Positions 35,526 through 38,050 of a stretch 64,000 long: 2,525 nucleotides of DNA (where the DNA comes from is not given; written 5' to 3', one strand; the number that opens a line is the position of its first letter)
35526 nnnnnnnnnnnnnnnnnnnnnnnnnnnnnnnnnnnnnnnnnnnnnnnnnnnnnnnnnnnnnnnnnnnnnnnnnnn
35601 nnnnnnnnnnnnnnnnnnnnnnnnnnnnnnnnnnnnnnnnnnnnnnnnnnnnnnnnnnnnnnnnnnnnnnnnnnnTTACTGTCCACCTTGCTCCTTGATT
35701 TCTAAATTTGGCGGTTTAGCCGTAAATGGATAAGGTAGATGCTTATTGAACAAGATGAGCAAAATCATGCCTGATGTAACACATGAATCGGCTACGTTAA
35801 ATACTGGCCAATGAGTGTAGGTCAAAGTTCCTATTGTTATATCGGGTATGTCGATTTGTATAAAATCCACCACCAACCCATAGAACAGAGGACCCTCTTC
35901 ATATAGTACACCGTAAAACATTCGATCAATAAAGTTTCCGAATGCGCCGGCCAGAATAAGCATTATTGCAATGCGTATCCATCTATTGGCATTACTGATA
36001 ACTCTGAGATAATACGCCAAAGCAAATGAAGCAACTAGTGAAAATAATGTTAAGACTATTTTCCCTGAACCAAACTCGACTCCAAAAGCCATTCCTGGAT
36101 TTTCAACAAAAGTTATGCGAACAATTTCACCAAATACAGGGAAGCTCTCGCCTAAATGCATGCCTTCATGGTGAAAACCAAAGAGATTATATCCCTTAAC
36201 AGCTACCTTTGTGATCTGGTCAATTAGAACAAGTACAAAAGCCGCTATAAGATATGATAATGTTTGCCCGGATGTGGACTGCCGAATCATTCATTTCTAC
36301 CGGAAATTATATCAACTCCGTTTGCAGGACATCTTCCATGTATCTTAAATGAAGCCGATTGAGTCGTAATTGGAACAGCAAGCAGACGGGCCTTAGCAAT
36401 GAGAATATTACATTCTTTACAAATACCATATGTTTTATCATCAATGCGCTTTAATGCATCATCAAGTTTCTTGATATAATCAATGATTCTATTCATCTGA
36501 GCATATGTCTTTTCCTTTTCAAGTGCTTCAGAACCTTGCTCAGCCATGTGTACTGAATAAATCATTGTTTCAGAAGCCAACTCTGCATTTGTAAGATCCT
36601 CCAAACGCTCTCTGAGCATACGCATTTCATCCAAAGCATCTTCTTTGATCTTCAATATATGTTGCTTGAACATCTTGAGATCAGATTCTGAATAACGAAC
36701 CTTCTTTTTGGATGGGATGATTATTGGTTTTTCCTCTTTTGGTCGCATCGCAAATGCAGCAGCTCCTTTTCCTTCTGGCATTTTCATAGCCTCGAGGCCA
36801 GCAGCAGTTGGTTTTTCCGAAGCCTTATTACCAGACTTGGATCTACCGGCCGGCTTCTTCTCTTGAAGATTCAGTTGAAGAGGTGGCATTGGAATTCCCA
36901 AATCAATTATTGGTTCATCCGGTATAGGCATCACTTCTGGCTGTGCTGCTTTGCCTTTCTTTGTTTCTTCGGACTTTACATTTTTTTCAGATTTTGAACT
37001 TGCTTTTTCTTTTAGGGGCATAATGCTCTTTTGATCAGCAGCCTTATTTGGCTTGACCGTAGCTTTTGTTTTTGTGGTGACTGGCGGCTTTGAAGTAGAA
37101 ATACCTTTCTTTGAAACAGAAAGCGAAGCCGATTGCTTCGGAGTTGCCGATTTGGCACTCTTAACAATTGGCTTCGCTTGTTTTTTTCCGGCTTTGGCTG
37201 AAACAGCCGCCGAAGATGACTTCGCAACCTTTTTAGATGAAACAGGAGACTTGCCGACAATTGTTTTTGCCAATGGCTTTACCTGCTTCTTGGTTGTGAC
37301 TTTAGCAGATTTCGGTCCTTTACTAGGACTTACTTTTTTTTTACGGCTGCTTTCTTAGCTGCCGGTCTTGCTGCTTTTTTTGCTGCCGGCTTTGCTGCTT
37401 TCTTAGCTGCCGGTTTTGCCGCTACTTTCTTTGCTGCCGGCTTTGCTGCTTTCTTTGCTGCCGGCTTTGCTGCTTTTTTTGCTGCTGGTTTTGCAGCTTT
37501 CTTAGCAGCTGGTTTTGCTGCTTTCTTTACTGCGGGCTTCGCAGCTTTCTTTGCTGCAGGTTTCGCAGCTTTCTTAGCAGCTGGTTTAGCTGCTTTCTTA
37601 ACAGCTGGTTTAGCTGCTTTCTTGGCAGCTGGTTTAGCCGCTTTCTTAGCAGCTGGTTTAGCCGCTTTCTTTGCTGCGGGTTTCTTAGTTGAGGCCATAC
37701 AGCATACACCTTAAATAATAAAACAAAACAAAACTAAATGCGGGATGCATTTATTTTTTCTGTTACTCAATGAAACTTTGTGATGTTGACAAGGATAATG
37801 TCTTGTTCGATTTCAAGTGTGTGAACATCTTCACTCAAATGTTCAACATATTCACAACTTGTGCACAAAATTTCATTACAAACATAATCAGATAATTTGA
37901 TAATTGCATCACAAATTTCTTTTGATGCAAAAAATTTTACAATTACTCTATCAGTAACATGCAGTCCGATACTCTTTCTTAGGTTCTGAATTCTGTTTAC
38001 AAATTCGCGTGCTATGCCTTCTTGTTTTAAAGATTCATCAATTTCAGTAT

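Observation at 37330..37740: Histone H1/AlgP-like protein built from about 13 perfect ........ repeats, inserted into the ileS-dksA-lspA locus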

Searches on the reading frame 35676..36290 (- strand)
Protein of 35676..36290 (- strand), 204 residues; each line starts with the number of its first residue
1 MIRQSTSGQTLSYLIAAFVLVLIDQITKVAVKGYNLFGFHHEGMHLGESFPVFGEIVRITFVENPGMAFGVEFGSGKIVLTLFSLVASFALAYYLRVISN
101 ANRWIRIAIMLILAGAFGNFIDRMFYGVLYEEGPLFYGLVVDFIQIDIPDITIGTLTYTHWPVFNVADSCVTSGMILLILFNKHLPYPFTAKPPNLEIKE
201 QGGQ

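Call 6: search_protein_families(library=pfam, proteins=[window:35676-36290:-], max_evalue=0.01)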
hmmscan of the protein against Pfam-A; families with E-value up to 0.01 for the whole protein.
window:35676-36290:- (204 aa): 1 family
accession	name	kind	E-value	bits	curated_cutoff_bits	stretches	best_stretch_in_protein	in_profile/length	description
PF01252.23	Peptidase_A8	-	4.4e-35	121.4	25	1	17-180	2-138/142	Signal peptidase (SPase) II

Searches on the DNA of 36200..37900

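Call 74: search_rna_families(source=window, start=36200, end=37900, threshold=evalue, max_evalue=1)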
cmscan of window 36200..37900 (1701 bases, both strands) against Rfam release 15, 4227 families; matches with E-value up to 1: 3.
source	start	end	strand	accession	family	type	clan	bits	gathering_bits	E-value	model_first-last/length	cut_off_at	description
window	37574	37663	+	RF03029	RT-8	Gene; sRNA;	-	24.3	87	0.21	1-92/92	no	RT-8 RNA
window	37387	37421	+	RF01172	sn2343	Gene; snRNA; snoRNA; CD-box;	-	19.4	60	0.23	1-78/78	no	Small nucleolar RNA sn2343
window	37541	37618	+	RF01390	isrG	Gene; sRNA;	-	15.1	100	0.23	129-206/279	no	isrG Hfq binding RNA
